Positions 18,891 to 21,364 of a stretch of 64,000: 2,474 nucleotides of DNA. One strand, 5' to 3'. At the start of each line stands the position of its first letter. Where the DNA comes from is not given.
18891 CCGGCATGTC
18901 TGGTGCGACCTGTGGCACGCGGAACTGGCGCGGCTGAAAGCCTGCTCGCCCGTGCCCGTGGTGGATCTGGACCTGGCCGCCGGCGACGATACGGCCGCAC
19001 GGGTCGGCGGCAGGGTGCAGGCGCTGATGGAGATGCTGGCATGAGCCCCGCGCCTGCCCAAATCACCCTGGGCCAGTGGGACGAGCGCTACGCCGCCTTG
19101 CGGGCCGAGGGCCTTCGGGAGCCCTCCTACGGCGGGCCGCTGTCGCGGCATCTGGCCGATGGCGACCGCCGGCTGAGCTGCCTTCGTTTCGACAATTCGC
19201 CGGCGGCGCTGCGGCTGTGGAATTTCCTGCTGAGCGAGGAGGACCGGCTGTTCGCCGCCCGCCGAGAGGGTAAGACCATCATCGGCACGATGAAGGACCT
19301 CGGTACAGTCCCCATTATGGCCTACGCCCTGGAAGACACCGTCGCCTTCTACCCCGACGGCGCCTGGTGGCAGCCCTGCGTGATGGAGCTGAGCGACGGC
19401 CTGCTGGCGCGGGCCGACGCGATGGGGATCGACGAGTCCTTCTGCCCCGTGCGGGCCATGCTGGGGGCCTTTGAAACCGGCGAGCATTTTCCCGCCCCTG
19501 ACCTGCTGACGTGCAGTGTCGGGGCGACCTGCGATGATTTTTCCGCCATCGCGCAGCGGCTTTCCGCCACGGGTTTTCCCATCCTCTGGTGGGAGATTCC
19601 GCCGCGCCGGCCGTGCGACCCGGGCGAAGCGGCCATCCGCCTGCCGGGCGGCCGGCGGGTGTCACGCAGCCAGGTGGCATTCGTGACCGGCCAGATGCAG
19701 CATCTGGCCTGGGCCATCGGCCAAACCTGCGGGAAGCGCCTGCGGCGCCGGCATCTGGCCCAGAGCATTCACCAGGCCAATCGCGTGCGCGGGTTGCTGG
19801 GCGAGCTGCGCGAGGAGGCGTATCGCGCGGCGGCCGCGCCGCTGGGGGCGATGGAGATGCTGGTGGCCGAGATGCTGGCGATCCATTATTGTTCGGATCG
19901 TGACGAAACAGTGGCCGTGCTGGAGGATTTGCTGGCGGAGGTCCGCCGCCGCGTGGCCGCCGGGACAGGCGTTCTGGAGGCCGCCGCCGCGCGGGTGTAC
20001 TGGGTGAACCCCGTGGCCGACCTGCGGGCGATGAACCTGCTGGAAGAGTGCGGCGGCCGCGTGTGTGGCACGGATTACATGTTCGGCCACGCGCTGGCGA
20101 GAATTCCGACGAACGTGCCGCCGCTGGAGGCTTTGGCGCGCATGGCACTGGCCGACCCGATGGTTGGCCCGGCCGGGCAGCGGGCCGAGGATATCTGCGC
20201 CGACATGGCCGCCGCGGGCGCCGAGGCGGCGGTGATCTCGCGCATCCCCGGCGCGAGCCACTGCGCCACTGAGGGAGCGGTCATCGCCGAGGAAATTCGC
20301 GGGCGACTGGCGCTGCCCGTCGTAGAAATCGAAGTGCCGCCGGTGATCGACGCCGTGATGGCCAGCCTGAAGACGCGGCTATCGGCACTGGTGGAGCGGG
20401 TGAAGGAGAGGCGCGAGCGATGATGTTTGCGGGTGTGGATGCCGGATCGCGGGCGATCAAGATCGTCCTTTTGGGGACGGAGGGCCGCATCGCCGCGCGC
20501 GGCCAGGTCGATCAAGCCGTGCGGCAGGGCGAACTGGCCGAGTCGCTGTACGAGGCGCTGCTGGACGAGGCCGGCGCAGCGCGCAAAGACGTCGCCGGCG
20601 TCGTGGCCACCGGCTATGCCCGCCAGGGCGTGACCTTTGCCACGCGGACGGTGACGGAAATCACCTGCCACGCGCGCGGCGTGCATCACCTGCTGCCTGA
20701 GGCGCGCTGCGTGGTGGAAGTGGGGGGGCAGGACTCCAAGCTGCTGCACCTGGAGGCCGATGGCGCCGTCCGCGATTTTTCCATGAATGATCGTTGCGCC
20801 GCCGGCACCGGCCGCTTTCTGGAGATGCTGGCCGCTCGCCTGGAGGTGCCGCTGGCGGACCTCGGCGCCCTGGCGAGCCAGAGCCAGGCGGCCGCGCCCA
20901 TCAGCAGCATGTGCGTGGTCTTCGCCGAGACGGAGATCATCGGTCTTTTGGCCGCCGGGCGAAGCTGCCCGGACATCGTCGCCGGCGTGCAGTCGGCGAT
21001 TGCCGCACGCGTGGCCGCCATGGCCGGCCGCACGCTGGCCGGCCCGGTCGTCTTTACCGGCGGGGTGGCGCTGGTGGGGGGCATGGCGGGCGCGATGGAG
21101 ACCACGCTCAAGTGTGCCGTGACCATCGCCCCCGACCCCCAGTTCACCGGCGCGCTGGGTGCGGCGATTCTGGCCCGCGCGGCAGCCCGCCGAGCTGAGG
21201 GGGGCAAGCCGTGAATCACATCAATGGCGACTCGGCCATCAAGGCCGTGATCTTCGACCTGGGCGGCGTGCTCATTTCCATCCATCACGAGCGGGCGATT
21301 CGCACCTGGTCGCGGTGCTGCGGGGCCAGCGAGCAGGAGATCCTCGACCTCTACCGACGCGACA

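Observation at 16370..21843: Tightly coupled six-gene operon: a ThyA-family enzyme, a SAM methyltransferase, HgdA-like and HgdB-like radical Fe-S subunits, an ATP-dependent activase and a HAD phosphatase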

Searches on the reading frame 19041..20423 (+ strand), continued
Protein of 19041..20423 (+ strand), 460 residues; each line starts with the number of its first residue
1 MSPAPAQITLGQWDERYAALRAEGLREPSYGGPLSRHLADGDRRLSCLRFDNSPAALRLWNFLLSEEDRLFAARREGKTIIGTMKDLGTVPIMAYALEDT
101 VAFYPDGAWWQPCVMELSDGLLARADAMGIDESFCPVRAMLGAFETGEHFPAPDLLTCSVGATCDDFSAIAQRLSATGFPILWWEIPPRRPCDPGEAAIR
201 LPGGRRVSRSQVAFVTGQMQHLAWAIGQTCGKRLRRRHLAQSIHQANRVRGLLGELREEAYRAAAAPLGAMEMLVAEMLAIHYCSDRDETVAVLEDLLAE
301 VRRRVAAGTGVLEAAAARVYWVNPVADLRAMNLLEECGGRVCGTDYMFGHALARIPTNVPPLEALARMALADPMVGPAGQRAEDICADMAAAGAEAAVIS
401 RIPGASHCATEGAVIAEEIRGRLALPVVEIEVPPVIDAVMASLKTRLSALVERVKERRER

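Call 23: search_protein_families(library=ncbifam, proteins=[L007:5984-6907:+, L007:7753-9006:+, L007:12264-13871:+, L007:3682-4929:+, L007:5159-5683:+, L007:13874-14518:+], max_evalue=0.01)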
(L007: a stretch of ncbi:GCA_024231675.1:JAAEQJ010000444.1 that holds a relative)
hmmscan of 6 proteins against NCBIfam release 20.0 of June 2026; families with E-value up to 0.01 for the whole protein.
L007:5984-6907:+ (307 aa): 0 families

L007:7753-9006:+ (417 aa): 4 families
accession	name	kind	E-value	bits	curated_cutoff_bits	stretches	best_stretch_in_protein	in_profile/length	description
NF040772.1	double_cubane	equivalog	6.9e-126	420.2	350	1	45-409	3-372/372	double-cubane-cluster-containing anaerobic reductase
TIGR03190.1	benz_CoA_bzdN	equivalog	6.7e-24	84.4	453.8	1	50-411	16-373/377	benzoyl-CoA reductase, bzd-type, subunit N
NF052456.1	HyiscapDhHadC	equivalog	1e-23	83.8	700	1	53-407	18-370/372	(R)-2-hydroxyisocaproyl-CoA dehydratase subunit beta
TIGR02263.1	benz_CoA_red_C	equivalog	2.6e-16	59.5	421.15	1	59-336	27-304/380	benzoyl-CoA reductase subunit C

L007:12264-13871:+ (535 aa): 24 families
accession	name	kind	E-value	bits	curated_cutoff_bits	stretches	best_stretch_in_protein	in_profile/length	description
TIGR00476.1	selD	equivalog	6.6e-109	363.9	125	1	52-360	2-310/311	selenide, water dikinase SelD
NF002098.0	PRK00943.1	equivalog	8e-94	314.4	299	1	49-386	5-338/347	selenide, water dikinase SelD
NF010705.0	PRK14105.1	equivalog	1.1e-54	185.6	291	1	50-307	6-276/345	selenide, water dikinase SelD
TIGR04369.1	fusion_not_SelD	hypoth_equivalog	3.2e-41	141.3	700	1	57-366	354-691/701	oxidoreductase/SelD-related fusion protein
TIGR01379.1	thiL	equivalog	1.3e-24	86.8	184.15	1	90-308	22-245/320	thiamine-phosphate kinase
NF004351.0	PRK05731.1-4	equivalog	1.4e-18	67.1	324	1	82-304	30-252/321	thiamine-phosphate kinase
TIGR03267.1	methan_mark_2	hypoth_equivalog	4.8e-17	62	365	1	88-301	40-248/323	methanogenesis marker 2 protein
NF004353.0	PRK05731.2-2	equivalog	1.3e-14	54.1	301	1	90-309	17-235/311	thiamine-phosphate kinase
TIGR04049.1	AIR_rel_sll0787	hypoth_equivalog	1.3e-12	47.5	321.3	1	84-223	35-170/318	sll0787 family AIR synthase-like protein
TIGR02124.1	hypE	equivalog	2.6e-10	39.8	251.6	1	90-305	31-249/332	hydrogenase expression/formation protein HypE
NF045649.1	2X_seleno_MduS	exception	1.1e-09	37.7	380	1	445-531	225-311/338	methyltransferase domain-containing selenoprotein MduS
TIGR00778.1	ahpD_dom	domain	1.7e-09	37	27.8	1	470-518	2-50/51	alkylhydroperoxidase AhpD family core domain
TIGR01736.1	FGAM_synth_II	equivalog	1.8e-09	36.5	525.75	1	71-301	39-282/718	phosphoribosylformylglycinamidine synthase subunit PurL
NF004354.0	PRK05731.2-3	equivalog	6.4e-08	32.3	204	1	127-226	53-150/273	thiamine-phosphate kinase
NF002290.1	PRK01213.1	equivalog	6.6e-07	27.9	648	1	71-300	39-280/723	phosphoribosylformylglycinamidine synthase subunit PurL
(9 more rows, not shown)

L007:3682-4929:+ (415 aa): 0 families

L007:5159-5683:+ (174 aa): 0 families

L007:13874-14518:+ (214 aa): 0 families

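Call 29: search_solved_structures(query=window:19041-20423:+, max_evalue=0.01)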
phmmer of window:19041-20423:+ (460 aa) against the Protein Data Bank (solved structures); distinct sequences matched with E-value up to 0.01: 2.
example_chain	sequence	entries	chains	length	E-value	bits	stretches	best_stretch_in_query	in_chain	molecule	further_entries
7yyl_C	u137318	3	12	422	1.9e-05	27.1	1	216-455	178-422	Dehydratase family protein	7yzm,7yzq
6eno_A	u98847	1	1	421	4.6e-05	25.8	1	216-452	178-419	Dehydratase family protein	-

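Call 57: predict_structure(alignment_id=A1)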
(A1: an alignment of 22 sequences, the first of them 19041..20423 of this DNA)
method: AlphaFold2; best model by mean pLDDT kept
length: 460 residues; sequences in the alignment: 22
mean_pLDDT: 85.2   pTM: 0.88
mean pLDDT of the five models: 85.2, 84.9, 82.5, 79.0, 78.3
residues with pLDDT >= 90: 229; 70-90: 170; 50-70: 57; < 50: 4
segments of 3 or more residues with pLDDT < 50: none
pLDDT, mean of each block of 10 residues (from residue 1): 77 87 80 76 78 89 84 92 84 92 67 54 69 62 73 87 71 78 91 94 92 97 95 95 93 94 93 86 76 94 95 95 78 93 82 91 96 88 93 94 70 92 94 67 94 95
secondary structure, 60 per line:
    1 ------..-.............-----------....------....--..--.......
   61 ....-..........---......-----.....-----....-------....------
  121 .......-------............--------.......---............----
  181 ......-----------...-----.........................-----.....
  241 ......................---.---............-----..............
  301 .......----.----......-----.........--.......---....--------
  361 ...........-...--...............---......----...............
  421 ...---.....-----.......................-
elements in order: H10-22 H34-37 H44-47 H54-64 H66-75 E79-84 H90-94 E100-103 H111-114 H121-127 H135-146 E155-161 H165-176 E181-186 E198-200 E206-208 H209-230 H236-262 H270-281 H287-307 E317-322 H328-336 E339-345 H349-352 H361-371 H378-392 E396-401 H406-423 E427-431 H437-459

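Call 60: fold_search(model_id=the predicted structure, library=pdb)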
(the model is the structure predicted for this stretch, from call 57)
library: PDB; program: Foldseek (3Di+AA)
matches with E <= 10: 729; with E <= 0.001: 20
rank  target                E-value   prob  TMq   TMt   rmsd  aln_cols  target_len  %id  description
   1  6eno                  3.0e-18  1.00  0.69  0.75   6.2       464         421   17  Double cubane cluster oxidoreductase (released 2018-03-14)
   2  7yzm_A                6.2e-18  1.00  0.69  0.75   6.8       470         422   17  MgADPNP-bound DCCP:DCCP-R complex (released 2022-12-28)
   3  7yyl_A                1.8e-17  1.00  0.69  0.75   6.9       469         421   18  nucleotide-free DCCP:DCCP-R complex (released 2022-12-28)
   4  7yyl_B                3.4e-17  1.00  0.70  0.76   6.5       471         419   16  nucleotide-free DCCP:DCCP-R complex (released 2022-12-28)
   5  7yyl_D                6.7e-17  1.00  0.68  0.73   7.2       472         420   17  nucleotide-free DCCP:DCCP-R complex (released 2022-12-28)
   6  3o3m_C                1.2e-16  1.00  0.73  0.83   3.5       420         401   14  (R)-2-Hydroxyisocaproyl-CoA Dehydratase (released 2011-03-16)
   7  3o3m_A                2.7e-16  1.00  0.73  0.83   3.4       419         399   14  (R)-2-Hydroxyisocaproyl-CoA Dehydratase (released 2011-03-16)
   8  3o3o_A                5.0e-16  1.00  0.72  0.82   3.6       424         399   15  (R)-2-hydroxyisocaproyl-CoA dehydratase in complex with (R)-2-hydroxyisocaproate (released 2011-03-16)
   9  9g87_A                4.6e-15  1.00  0.69  0.73   4.1       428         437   17  3-methylbenzoyl-CoA reductase from Thauera chlorobenzoica (subunits MbdON ) (released 2026-02-04)
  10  9gai_E                4.5e-14  1.00  0.71  0.75   5.2       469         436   15  3-methylbenzoyl-CoA reductase from Thauera chlorobenzoica (MbdONPQ) (released 2026-02-18)
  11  9gai_A                6.2e-14  1.00  0.70  0.73   4.1       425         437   16  3-methylbenzoyl-CoA reductase from Thauera chlorobenzoica (MbdONPQ) (released 2026-02-18)
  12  8s2r_C                8.0e-14  1.00  0.69  0.73   4.5       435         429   15  BzdNO in partially coenzyme A - free state (released 2025-03-05)
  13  8s02_A                9.3e-14  1.00  0.69  0.72   4.5       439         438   15  BzdNO-benzoyl-CoA complex (released 2025-03-05)
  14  9g87_B                1.1e-13  1.00  0.67  0.79   3.7       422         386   15  3-methylbenzoyl-CoA reductase from Thauera chlorobenzoica (subunits MbdON ) (released 2026-02-04)
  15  8s02_C                1.2e-13  1.00  0.68  0.72   4.5       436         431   14  BzdNO-benzoyl-CoA complex (released 2025-03-05)
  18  3o3m_D                1.2e-12  1.00  0.67  0.81   3.8       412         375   13  (R)-2-Hydroxyisocaproyl-CoA Dehydratase (released 2011-03-16)
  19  8s02_B                1.3e-12  1.00  0.62  0.75   5.5       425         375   16  BzdNO-benzoyl-CoA complex (released 2025-03-05)
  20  3o3m_B                1.4e-12  1.00  0.67  0.82   3.8       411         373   13  (R)-2-Hydroxyisocaproyl-CoA Dehydratase (released 2011-03-16)
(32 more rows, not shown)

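Call 65: search_protein_families(library=pfam, proteins=[L049:3577-4842:-, L049:4758-5612:+, L049:5616-7976:+, L049:12137-13645:-, L049:14423-15880:-, L074:989-2899:+, L074:3009-4202:-, L074:7828-9252:-, L074:9324-11327:+, L074:11318-13807:+], max_evalue=0.001)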
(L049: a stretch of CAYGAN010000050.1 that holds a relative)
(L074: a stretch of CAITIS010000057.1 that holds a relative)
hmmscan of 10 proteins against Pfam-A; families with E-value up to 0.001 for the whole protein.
L049:3577-4842:- (421 aa): 2 families
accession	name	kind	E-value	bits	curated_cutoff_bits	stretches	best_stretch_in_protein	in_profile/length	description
PF00682.25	HMGL-like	-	3.9e-27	95.7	29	1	168-406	2-236/260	HMGL-like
PF07781.16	Reovirus_Mu2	-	0.00087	18.2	25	0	310-396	467-553/727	Reovirus minor core protein Mu-2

L049:4758-5612:+ (284 aa): 3 families
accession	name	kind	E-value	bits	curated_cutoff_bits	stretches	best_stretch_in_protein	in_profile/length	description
PF12773.13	DZR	-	2.6e-05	24.7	27.3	1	223-274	1-45/45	Double zinc ribbon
PF13248.11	Zn_ribbon_3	-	0.00028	20.7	27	0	238-262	4-26/26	zinc-ribbon domain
PF18912.6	DZR_2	-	0.00072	19.8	27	0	217-273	4-55/56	Double zinc ribbon domain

L049:5616-7976:+ (786 aa): 5 families
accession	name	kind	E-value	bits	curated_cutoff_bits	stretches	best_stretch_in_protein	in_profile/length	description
PF00580.27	UvrD-helicase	-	5.5e-65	220.2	23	1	88-355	1-270/271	UvrD/REP helicase N-terminal domain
PF13361.12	UvrD_C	-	4e-49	168.4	25.6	2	361-511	1-152/350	UvrD-like helicase C-terminal domain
PF13245.12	AAA_19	-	2.1e-21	77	25.1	1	92-341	1-134/134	AAA domain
PF13538.12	UvrD_C_2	-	4.5e-08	33.3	27.4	1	662-721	2-52/52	UvrD-like helicase C-terminal domain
PF13604.12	AAA_30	-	4.5e-05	23.7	27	0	88-149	2-64/191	AAA domain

L049:12137-13645:- (502 aa): 11 families
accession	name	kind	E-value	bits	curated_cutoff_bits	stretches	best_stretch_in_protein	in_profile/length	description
PF07992.20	Pyr_redox_2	-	3.9e-54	184.5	26.1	1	101-391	2-291/291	Pyridine nucleotide-disulphide oxidoreductase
PF21349.2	RUBY_RBDX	-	1.2e-27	95.5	26.5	2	9-38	1-30/30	Rubrerythrin, rubredoxin-like domain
PF00070.33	Pyr_redox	-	1.4e-15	57.9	22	1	242-320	1-80/82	Pyridine nucleotide-disulphide oxidoreductase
PF18267.7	Rubredoxin_C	-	2.6e-15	56.6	25.9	1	411-476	2-68/70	Rubredoxin NAD+ reductase C-terminal domain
PF23458.2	DUF7130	-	1.4e-10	41.4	35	2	54-88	53-88/89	Domain of unknown function (DUF7130)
PF01266.30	DAO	-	1.1e-09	38.8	27.9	0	101-134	1-32/353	FAD dependent oxidoreductase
PF13738.12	Pyr_redox_3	-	8.4e-08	32.2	30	1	164-350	91-281/305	Pyridine nucleotide-disulphide oxidoreductase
PF13241.12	NAD_binding_7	-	6.4e-05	23.9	22.1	0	101-142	9-46/104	Putative NAD(P)-binding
PF03486.20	HI0933_like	-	8.7e-05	22.5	50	0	163-241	118-195/244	HI0933-like protein Rossmann domain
PF01262.27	AlaDh_PNT_C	-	9.4e-05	22.4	23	0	98-128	27-57/214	Alanine dehydrogenase/PNT, C-terminal domain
PF01134.28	GIDA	-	0.00017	21.2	22.1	0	304-335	117-149/391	Glucose inhibited division protein A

L049:14423-15880:- (485 aa): 2 families
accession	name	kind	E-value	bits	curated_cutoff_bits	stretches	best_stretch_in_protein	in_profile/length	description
PF03441.19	FAD_binding_7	-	8.1e-90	300.1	27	1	277-474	2-201/203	FAD binding domain of DNA photolyase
PF00875.24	DNA_photolyase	-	1.4e-50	171.9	26.6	1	4-163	1-158/164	DNA photolyase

L074:989-2899:+ (636 aa): 2 families
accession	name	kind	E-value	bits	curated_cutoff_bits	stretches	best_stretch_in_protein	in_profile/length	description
PF00654.25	Voltage_CLC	-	7.3e-87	292.2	24.8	1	95-468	1-346/346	Voltage gated chloride channel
PF00571.33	CBS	-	0.00016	22.4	24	0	568-624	1-55/57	CBS domain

L074:3009-4202:- (397 aa): 1 family
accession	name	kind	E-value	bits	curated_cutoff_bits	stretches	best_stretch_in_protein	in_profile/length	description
PF01208.23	URO-D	-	1.6e-08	34.4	23.9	0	127-219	98-193/346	Uroporphyrinogen decarboxylase (URO-D)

L074:7828-9252:- (474 aa): 8 families
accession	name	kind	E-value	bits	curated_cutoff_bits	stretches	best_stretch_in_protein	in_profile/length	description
PF13646.12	HEAT_2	-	2.1e-12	47.6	27.7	2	74-128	6-61/88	HEAT repeats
PF13435.11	Cytochrome_C554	-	4.8e-10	40.7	20.8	1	202-257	1-57/84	Cytochrome c554 and c-prime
PF14522.11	Cytochrome_C7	-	5.8e-08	32.9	24.8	0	247-330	12-66/67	Cytochrome c7 and related cytochrome c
PF22113.1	Mtrc-MtrF_II-IV_dom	-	2.9e-06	27.4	30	1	182-333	6-166/176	Outer membrane cytochrome MtrC/MtrF-like, domains II/IV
PF03264.19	Cytochrom_NNT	-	1.4e-05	25.4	24.1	1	169-291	52-165/174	NapC/NirT cytochrome c family, N-terminal region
PF22678.1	Cytochrom_c_NrfB-like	-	3.3e-05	24.7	27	1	251-309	1-59/89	Cytochrome c-type protein NrfB-like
PF02985.28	HEAT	-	0.00021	21.7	23.5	0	102-121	4-23/31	HEAT repeat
PF14537.11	Cytochrom_c3_2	-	0.00067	20.5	25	0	184-255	8-64/79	Cytochrome c3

L074:9324-11327:+ (667 aa): 3 families
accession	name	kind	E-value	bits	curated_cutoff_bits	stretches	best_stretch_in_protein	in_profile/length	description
PF13646.12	HEAT_2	-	3.5e-25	88.5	27.7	1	98-165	2-69/88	HEAT repeats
PF02985.28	HEAT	-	2e-08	34.1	23.5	1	99-122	4-27/31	HEAT repeat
PF03130.22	HEAT_PBS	-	2.8e-07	30.8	20.9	0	111-133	1-23/27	PBS lyase HEAT-like repeat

L074:11318-13807:+ (829 aa): 1 family
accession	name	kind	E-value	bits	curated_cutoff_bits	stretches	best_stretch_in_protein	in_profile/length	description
PF13174.12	TPR_6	-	0.00063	20.7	26.3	0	696-727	1-32/33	Tetratricopeptide repeat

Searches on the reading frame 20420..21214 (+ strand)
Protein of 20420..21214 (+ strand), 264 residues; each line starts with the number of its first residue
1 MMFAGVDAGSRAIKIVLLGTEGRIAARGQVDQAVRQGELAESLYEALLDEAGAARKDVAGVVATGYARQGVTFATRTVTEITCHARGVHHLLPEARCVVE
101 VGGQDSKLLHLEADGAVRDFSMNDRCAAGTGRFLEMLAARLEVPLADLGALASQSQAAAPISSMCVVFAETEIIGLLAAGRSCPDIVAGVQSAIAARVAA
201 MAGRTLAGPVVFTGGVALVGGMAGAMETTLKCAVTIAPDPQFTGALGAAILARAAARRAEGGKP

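Call 3: search_protein_families(library=pfam, proteins=[window:20420-21214:+], max_evalue=0.01)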
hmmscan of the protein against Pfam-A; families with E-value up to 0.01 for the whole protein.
window:20420-21214:+ (264 aa): 2 families
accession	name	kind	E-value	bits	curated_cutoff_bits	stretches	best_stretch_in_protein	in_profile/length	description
PF01869.26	BcrAD_BadFG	-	7.3e-54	183.5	31.5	1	5-252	2-271/271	BadF/BadG/BcrA/BcrD ATPase family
PF06723.19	MreB_Mbl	-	0.0023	17.3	27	1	185-253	252-320/327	MreB/Mbl protein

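Call 4: search_protein_families(library=ncbifam, proteins=[window:20420-21214:+], max_evalue=0.01)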
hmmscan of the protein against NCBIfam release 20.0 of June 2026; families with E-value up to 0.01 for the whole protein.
window:20420-21214:+ (264 aa): 8 families
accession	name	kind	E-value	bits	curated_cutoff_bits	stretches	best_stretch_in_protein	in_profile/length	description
TIGR00241.1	CoA_E_activ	domain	6.9e-71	238.7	125.4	1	3-251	2-248/248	acyl-CoA dehydratase activase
TIGR03192.1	benz_CoA_bzdQ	equivalog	8.2e-42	143.7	380.2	1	3-252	34-286/293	benzoyl-CoA reductase, bzd-type, subunit Q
TIGR02261.1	benz_CoA_red_D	equivalog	1.5e-41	142.3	312.85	1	3-250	3-260/262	benzoyl-CoA reductase subunit D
TIGR02259.1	benz_CoA_red_A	equivalog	4.7e-39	134.3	578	1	44-250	216-430/432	benzoyl-CoA reductase subunit A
TIGR03286.1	methan_mark_15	hypoth_equivalog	2.9e-33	115.5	455.75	1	4-252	147-401/404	methanogenesis marker 15 protein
NF009842.0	PRK13317.1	equivalog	0.00014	21.3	234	0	2-95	3-91/277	type II pantothenate kinase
NF010540.1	PRK13929.1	exception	0.00047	19.3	515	1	182-249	254-321/334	rod-share determining protein MreBH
NF040964.1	MamK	subfamily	0.0023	17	400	1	181-253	245-320/335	MamK family actin-like protein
